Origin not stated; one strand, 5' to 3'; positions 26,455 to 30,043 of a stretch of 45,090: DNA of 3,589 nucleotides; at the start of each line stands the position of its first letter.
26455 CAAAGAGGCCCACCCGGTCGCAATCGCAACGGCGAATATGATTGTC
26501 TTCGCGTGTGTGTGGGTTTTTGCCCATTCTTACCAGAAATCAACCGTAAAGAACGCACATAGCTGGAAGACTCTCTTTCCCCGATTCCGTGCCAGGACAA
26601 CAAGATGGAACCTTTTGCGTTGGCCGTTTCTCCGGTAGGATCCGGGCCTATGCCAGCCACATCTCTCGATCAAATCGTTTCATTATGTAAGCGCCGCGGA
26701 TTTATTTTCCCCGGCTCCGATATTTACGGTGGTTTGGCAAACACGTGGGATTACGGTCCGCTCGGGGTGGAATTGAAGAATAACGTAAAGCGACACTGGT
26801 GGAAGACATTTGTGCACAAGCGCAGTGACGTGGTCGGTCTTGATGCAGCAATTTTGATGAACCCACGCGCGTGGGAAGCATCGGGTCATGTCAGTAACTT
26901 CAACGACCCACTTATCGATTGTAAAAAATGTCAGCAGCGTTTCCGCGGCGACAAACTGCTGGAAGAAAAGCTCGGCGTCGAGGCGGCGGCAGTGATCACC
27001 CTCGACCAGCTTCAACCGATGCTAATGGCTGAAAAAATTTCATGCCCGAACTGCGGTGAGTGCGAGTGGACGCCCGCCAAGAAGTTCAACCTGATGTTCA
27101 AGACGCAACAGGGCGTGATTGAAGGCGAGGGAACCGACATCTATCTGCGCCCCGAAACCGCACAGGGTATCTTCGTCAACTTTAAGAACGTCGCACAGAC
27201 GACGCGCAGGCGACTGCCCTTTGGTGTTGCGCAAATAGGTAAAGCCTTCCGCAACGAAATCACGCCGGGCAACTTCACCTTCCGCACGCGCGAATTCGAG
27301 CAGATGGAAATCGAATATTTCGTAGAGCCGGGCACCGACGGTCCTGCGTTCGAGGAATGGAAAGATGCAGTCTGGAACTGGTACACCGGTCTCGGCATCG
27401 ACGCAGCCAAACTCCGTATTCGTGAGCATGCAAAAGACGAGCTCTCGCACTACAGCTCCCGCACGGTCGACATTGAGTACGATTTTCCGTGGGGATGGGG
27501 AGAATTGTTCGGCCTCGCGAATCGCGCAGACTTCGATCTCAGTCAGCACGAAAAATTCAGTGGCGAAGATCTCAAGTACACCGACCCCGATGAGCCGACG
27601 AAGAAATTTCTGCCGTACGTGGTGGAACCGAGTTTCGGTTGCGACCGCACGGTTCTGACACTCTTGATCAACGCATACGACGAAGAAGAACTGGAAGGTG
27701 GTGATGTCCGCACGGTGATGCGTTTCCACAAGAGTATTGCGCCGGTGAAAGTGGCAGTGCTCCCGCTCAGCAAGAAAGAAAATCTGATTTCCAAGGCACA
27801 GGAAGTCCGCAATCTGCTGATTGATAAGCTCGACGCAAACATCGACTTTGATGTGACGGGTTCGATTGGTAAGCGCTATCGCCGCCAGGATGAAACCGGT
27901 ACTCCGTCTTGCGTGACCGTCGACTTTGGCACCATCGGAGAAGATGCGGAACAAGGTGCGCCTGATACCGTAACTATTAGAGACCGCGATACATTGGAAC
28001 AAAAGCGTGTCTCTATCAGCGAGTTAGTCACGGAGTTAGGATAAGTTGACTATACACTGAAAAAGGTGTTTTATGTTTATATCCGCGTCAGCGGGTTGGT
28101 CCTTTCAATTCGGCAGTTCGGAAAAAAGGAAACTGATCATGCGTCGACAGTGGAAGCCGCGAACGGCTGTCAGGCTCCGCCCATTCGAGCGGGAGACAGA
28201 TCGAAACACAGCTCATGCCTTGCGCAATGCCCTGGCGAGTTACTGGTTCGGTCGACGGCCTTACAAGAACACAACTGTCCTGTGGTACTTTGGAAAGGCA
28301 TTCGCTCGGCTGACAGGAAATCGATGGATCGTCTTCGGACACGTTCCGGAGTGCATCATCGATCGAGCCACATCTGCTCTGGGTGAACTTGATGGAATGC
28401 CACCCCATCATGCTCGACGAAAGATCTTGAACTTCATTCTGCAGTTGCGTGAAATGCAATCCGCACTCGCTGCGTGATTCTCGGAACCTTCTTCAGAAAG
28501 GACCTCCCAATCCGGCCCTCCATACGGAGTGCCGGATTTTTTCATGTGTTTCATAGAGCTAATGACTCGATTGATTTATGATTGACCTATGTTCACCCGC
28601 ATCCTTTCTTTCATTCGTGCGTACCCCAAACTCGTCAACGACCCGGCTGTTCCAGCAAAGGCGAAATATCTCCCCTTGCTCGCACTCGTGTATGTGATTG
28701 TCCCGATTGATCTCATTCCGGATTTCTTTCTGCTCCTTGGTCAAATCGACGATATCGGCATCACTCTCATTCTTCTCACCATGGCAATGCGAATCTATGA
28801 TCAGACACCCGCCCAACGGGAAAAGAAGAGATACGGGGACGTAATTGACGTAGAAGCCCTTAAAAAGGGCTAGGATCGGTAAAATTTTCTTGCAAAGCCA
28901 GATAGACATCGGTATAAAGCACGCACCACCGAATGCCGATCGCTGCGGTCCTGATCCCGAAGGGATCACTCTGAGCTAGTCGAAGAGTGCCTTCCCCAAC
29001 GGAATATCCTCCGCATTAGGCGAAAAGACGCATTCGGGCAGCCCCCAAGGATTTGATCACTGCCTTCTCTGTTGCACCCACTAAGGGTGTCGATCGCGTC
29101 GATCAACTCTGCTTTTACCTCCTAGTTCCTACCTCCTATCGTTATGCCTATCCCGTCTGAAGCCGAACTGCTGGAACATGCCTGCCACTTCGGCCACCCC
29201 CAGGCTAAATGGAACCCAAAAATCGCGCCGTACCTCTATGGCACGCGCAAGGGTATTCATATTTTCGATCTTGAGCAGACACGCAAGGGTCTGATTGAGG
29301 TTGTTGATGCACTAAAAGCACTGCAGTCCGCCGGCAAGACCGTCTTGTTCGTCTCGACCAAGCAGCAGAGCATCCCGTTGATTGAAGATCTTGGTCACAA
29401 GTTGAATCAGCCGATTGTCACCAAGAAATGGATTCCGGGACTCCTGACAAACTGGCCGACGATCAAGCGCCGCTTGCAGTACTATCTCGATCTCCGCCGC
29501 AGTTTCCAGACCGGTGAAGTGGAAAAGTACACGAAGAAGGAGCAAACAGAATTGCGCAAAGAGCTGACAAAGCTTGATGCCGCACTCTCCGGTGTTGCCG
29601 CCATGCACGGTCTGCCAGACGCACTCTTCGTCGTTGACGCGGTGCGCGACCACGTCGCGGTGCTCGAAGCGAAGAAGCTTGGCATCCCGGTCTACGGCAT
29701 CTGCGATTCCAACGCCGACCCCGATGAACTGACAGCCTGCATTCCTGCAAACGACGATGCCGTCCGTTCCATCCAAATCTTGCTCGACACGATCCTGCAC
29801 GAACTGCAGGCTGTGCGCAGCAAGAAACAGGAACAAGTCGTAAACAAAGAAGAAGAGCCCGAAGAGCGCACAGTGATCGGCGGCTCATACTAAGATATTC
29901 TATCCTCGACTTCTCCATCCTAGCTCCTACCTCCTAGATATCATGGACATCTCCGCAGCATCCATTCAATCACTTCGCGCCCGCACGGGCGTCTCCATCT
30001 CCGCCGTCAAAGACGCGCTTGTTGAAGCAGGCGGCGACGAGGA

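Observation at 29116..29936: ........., same-sense to the 16S rRNA 3' tail, occurs three times exactly where the SD of rpsB and tsf should be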

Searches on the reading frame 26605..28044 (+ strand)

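Call 63: search_protein_families(library=pfam, proteins=[window:26605-28044:+], max_evalue=0.00001)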
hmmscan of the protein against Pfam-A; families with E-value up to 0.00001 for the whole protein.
window:26605-28044:+ (479 aa): 2 families
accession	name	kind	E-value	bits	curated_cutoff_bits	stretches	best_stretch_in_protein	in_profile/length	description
PF03129.25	HGTP_anticodon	-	5.9e-16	58.8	21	1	382-478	1-91/94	Anticodon binding domain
PF00587.30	tRNA-synt_2b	-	1.3e-10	42.1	29.3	1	175-353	7-175/179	tRNA synthetase class II core domain (G, H, P, S and T)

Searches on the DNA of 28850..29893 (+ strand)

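Call 23: search_rna_families(source=window, start=28850, end=29160, threshold=evalue, max_evalue=10, show_alignments=3)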
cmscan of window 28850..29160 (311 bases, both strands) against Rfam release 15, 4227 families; matches with E-value up to 10: 1.
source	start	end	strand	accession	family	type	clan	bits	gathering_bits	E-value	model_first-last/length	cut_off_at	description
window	28855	28874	-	RF02438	SpF51_sRNA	Gene; sRNA;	-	13.8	50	7.3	21-41/45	no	Streptococcus sRNA SpF51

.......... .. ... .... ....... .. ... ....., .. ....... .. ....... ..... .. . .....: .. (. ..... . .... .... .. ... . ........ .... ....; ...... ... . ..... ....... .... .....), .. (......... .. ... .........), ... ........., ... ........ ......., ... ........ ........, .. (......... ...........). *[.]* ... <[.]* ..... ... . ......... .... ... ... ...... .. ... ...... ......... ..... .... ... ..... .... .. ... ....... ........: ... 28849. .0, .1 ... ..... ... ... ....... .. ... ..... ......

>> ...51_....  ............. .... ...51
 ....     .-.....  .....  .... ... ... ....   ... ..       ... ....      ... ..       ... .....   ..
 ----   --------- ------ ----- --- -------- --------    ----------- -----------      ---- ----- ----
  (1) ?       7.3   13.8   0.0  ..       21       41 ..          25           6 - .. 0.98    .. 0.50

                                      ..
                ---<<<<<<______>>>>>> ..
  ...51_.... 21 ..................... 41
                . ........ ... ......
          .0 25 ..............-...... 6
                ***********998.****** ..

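Call 45: build_rna_model(alignment_id=A2)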
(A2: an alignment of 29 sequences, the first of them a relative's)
Model R1 built from alignment A2 (29 sequences, 108 columns); structure: RNAalifold consensus.
model positions 91; base pairs 14; branch points 0; effective number of sequences 2.9; information 0.626 bits per position. Calibrated on 0.2 Mb of random sequence (short: E-values are rough).
structure used (alignment columns):
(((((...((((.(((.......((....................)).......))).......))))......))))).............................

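Call 47: search_with_rna_model(model_id=R1, sources=[window, L001, L002, L003, L004, L005, L006, L007, L008, L009, L010, L011, L012, L013, L014, L015, L016, L017, L018, L019, L020, L021, L022, L023, L024, L025, L026, L027, L028, L029, L030, L031, L032, L033, L034, L035, L036, L037, L038, L039, L040, L041, L042, L043, L044, L045, L046, L047, L048, L049, L050, L051, L052, L053, L054, L055, L056, L057, L058, L059, L060, L061, L062, L063, L064, L065, L066, L067, L068, L069, L070, L071, L072, L073, L074, L075, L076, L077, L078, L079, L080], max_evalue=0.1, make_alignment=true)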
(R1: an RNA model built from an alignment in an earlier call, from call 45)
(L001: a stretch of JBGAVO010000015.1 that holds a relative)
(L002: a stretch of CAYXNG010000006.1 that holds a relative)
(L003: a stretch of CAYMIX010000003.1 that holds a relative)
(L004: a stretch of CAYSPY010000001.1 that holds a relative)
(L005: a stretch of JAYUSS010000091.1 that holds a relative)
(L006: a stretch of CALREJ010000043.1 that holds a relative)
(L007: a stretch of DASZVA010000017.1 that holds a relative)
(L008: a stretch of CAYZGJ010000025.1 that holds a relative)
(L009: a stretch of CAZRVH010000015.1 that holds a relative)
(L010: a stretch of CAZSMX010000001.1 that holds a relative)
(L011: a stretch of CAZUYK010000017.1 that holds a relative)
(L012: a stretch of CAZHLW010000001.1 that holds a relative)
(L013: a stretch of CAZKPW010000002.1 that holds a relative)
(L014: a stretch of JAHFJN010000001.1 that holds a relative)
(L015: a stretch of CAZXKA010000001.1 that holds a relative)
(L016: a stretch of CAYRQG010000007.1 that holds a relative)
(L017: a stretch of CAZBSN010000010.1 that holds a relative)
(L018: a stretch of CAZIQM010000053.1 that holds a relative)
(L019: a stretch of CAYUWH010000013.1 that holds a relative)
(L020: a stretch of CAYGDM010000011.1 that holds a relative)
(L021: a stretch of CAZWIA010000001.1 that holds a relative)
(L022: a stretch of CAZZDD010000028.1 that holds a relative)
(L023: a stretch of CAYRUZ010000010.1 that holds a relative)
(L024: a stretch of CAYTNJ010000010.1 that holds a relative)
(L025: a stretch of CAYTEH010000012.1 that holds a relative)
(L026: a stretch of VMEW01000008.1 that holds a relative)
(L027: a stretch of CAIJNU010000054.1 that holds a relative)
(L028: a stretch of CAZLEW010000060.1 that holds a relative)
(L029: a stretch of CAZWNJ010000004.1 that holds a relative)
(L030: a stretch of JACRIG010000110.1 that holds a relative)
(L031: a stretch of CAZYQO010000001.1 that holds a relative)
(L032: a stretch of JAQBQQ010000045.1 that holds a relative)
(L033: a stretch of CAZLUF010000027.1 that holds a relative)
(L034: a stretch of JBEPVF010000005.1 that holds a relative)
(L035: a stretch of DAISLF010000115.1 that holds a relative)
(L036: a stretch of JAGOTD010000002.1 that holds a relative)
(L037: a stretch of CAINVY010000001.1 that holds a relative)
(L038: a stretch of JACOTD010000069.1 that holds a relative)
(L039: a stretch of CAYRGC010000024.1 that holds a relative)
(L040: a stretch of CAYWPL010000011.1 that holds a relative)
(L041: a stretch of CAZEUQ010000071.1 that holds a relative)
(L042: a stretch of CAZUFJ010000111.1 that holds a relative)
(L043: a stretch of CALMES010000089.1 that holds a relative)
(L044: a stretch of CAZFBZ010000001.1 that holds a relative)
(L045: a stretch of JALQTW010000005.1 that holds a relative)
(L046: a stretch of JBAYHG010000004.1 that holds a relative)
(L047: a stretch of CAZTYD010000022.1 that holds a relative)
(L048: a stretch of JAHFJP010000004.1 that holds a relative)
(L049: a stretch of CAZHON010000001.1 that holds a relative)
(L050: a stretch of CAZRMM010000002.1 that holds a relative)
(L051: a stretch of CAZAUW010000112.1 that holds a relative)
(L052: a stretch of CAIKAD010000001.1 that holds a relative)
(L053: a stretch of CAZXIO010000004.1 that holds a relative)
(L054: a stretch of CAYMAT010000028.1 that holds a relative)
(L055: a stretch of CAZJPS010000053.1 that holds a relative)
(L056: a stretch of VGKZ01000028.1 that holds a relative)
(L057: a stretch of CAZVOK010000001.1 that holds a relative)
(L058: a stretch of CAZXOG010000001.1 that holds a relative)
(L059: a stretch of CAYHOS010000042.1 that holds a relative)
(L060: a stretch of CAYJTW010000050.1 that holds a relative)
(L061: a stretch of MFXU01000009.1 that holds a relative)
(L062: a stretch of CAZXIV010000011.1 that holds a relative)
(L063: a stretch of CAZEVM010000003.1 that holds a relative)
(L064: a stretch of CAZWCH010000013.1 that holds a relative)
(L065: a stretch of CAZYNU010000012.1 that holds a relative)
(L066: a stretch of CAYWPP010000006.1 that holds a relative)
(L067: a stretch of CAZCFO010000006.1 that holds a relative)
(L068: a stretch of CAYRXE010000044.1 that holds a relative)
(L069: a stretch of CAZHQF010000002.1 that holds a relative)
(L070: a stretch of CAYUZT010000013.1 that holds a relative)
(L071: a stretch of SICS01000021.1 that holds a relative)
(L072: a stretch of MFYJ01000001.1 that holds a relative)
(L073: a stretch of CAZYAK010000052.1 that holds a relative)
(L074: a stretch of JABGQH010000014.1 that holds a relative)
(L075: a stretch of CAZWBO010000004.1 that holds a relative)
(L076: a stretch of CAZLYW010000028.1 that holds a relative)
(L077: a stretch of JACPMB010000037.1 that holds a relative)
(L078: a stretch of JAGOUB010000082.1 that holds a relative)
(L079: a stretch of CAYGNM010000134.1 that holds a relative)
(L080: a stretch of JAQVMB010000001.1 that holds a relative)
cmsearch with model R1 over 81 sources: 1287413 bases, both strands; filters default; matches with E-value up to 0.1: 76.
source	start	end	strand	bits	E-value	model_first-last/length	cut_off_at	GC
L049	9872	9961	+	90.4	4.7e-19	1-91/91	no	0.6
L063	9862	9954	+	88.8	1.1e-18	1-91/91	no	0.66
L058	9904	9996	+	88.2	1.6e-18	1-91/91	no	0.7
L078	2806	2896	+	87.5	2.4e-18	1-91/91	no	0.64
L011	9863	9952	+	85.9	5.7e-18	1-91/91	no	0.63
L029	9857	9949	+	83.8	1.9e-17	1-91/91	no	0.62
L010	9866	9955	+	83.7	2.1e-17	1-91/91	no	0.63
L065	9864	9955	+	83.6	2.2e-17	1-91/91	no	0.7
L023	9856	9945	+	83.5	2.3e-17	1-91/91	no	0.59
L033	3206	3292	+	82.1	5.1e-17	1-91/91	no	0.6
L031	9864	9955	+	81.7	6.5e-17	1-91/91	no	0.59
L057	9665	9756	+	80.9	1e-16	1-91/91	no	0.62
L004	9838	9943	+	80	1.6e-16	1-91/91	no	0.56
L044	9840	9930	+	79.9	1.8e-16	1-91/91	no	0.64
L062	9846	9949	+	79.8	1.8e-16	1-91/91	no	0.6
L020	9788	9888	+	79.2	2.6e-16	1-91/91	no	0.61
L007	9811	9908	+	79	3e-16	1-91/91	no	0.62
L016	6167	6261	+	78.5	3.9e-16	1-91/91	no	0.57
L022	8009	8109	+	78.3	4.3e-16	1-91/91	no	0.6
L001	7573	7680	+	77.4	7.2e-16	1-91/91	no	0.57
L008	9741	9839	+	76.9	9.7e-16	1-91/91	no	0.66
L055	1566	1655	+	76.6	1.1e-15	1-91/91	no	0.52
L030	3538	3668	+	75.5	2.1e-15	1-91/91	no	0.66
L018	153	253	+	75.3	2.4e-15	1-91/91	no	0.64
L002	9768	9910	+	74.2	4.4e-15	1-91/91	no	0.63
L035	294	409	+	74.1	4.7e-15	1-91/91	no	0.51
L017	1782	1879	+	74.1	4.7e-15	1-91/91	no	0.6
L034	9759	9879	+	74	5e-15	1-91/91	no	0.57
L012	9829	9920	+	73.4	7e-15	1-91/91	no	0.57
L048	9857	9942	+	72.8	9.9e-15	1-91/91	no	0.59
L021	9766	9890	+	72.5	1.2e-14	1-91/91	no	0.62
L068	6219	6303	+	72.2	1.4e-14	1-91/91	no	0.6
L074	9835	9944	+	72.1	1.5e-14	1-91/91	no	0.42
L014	9876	9978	+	71.8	1.7e-14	1-91/91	no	0.58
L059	5088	5234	+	71.2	2.4e-14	1-91/91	no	0.64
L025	9823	9910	+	71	2.7e-14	1-91/91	no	0.64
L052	9859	9948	+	70.6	3.3e-14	1-91/91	no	0.62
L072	9865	9959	+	69.7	5.5e-14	1-91/91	no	0.59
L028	3798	3946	+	69.4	6.6e-14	1-91/91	no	0.61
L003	9779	9867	+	69.3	7.1e-14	1-91/91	no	0.6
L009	9816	9952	+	69.2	7.6e-14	1-91/91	no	0.61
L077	5497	5583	+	69.1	8e-14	1-91/91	no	0.64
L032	9697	9837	+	68.6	1.1e-13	1-91/91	no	0.54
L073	4041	4124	+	68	1.5e-13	1-91/91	no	0.67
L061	9721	9874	+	67.8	1.6e-13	1-91/91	no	0.61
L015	9801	9918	+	67.3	2.2e-13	1-91/91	no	0.6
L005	1332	1485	+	66.7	3e-13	1-91/91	no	0.56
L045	4373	4468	+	65.3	6.7e-13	1-91/91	no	0.57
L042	896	1044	+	64.8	9e-13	1-91/91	no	0.58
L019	9793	9937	+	64.7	9.5e-13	1-91/91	no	0.59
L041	2426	2555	+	64.4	1.2e-12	1-91/91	no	0.56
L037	9860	9969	+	64.1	1.3e-12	1-91/91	no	0.55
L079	2418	2505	+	64.1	1.3e-12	1-91/91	no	0.64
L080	9775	9922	+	63.3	2.1e-12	1-91/91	no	0.62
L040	9817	9950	+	63.2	2.2e-12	1-91/91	no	0.6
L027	9521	9636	+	62.9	2.7e-12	1-91/91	no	0.51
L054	9762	9890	+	61.3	6.6e-12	1-91/91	no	0.57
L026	9860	9992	+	60.8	8.7e-12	1-91/91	no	0.66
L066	9892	9993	+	60.8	8.9e-12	1-91/91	no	0.59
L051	2493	2640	+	60.7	9e-12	1-91/91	no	0.6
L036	9729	9859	+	59.8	1.5e-11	1-91/91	no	0.5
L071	122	247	+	57.9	4.6e-11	1-91/91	no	0.6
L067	9827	9919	+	57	7.5e-11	1-91/91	no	0.65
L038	3224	3358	+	56.3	1.1e-10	1-91/91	no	0.59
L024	9832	9915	+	56.1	1.2e-10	1-91/91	no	0.67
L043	9747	9869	+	55.7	1.5e-10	1-91/91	no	0.5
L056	2606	2733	+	55.4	1.9e-10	1-91/91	no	0.62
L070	1336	1449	+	55.1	2.3e-10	1-91/91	no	0.55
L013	9762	9857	+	54.4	3.3e-10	1-91/91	no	0.57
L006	2485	2623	+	49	6.9e-09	1-91/91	no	0.56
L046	9768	9882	+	47.7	1.5e-08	1-91/91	no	0.63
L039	8330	8448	+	43.4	1.6e-07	1-91/91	no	0.65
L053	9792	9911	+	41.9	3.8e-07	1-91/91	no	0.65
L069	9805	9911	+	40.8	7.4e-07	1-75/91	no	0.59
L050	9835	9916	+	36.2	9.9e-06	1-91/91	no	0.66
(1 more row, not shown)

Alignment A3: 76 matches aligned to the model, 181 columns, each read 5' to 3' on its own strand. Consensus structure (alignment columns), stored with it:
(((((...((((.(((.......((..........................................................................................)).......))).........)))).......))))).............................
